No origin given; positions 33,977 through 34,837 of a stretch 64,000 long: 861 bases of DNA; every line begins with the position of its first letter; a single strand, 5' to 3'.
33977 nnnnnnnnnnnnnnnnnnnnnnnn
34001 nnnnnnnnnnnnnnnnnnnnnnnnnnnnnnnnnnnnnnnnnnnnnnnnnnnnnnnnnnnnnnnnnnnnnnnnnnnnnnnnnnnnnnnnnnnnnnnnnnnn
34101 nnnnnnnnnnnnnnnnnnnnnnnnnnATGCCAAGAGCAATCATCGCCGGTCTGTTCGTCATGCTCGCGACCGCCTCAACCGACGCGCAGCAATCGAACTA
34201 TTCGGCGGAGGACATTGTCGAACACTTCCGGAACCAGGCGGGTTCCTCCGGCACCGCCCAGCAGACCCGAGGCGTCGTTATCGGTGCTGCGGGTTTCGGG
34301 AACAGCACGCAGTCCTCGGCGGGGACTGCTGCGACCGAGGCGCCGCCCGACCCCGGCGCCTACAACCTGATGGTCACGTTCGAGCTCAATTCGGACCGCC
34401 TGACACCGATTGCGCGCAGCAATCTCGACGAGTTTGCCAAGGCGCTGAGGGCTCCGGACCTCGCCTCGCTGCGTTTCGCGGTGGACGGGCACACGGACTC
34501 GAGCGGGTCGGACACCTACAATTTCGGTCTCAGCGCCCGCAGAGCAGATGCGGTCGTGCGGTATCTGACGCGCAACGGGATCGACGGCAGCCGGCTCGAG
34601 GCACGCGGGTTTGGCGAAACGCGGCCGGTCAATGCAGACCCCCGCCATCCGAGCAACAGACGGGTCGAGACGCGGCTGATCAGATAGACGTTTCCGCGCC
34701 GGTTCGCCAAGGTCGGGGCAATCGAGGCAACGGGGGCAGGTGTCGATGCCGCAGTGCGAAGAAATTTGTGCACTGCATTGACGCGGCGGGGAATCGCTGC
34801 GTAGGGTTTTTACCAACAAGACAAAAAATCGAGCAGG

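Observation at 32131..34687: MepA endopeptidase with ~350 extra residues (Ig plus unknown domain), divergent from a soluble OmpA-domain gene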

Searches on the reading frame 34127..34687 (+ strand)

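Call 3: search_protein_families(library=pfam, proteins=[window:34127-34687:+], max_evalue=0.1)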
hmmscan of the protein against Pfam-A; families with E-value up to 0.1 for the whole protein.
window:34127-34687:+ (186 aa): 2 families
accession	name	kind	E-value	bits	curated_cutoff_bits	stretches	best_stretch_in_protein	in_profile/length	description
PF00691.25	OmpA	-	6.1e-23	81.5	27.2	1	84-177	1-94/98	OmpA family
PF24827.1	AstE_AspA_cat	-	0.025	14.6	25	1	92-152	74-136/192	Succinylglutamate desuccinylase/Aspartoacylase catalytic domain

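Call 4: search_protein_families(library=ncbifam, proteins=[window:34127-34687:+], max_evalue=0.1)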
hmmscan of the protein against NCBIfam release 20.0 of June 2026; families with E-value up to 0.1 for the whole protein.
window:34127-34687:+ (186 aa): 39 families (the best 25 are shown)
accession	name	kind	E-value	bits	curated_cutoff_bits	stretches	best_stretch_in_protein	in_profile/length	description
NF053611.1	YiaD_Gzip_OmpA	equivalog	5.8e-25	88.2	175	1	83-182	104-204/206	YiaD family glycine zipper/OmpA-like lipoprotein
NF053612.1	anchor_PA1041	equivalog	1.4e-22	80.8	250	1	83-183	133-234/236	PA1041 family peptidoglycan-binding anchor lipoprotein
NF053585.1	OMP_LP_YfiB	equivalog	2.8e-20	72.8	128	1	83-180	58-156/163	outer membrane lipoprotein YfiB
NF045787.1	OmpABordt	equivalog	2.5e-18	66.5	200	1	12-184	16-189/194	outer membrane protein OmpA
NF053613.1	OMP_toxin_LptF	equivalog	8.3e-18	65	400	1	83-182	143-243/256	lipotoxin F family OmpA-related lipoprotein LptF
TIGR02802.1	Pal_lipo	equivalog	8.3e-17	61.2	125.35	1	83-182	2-102/104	peptidoglycan-associated lipoprotein Pal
NF053607.1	CHU_0125_OmpA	equivalog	9.5e-16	57.4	620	1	87-185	537-637/639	CHU_0125 family OmpA-like outer membrane integrity protein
NF052230.1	T9SS_PorE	exception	1.5e-15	56.6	600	1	84-168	518-600/648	PorE family type IX secretion system protein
NF033763.1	exchanger_TraB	exception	1.8e-15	56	700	1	85-181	396-494/522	outer membrane exchange protein TraB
TIGR03789.1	pdsO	hypoth_equivalog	1.9e-14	54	152.2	1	77-172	135-228/243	sortase-associated OmpA-like protein PdsO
NF008071.1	PRK10808.1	equivalog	2.4e-14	53.4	277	1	83-172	233-322/358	porin OmpA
NF007804.1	PRK10510.1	equivalog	1.1e-12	47.8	307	1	83-184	114-216/219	OmpA family lipoprotein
NF006543.0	PRK09039.1-2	equivalog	3e-11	43.7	305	1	92-184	243-347/350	peptidoglycan -binding protein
NF006541.1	PRK09038.1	equivalog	3.2e-11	43.4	283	1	85-181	145-245/253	flagellar motor protein MotD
NF006542.0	PRK09039.1-1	equivalog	5.3e-11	42.2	388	1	84-184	510-624/627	peptidoglycan -binding protein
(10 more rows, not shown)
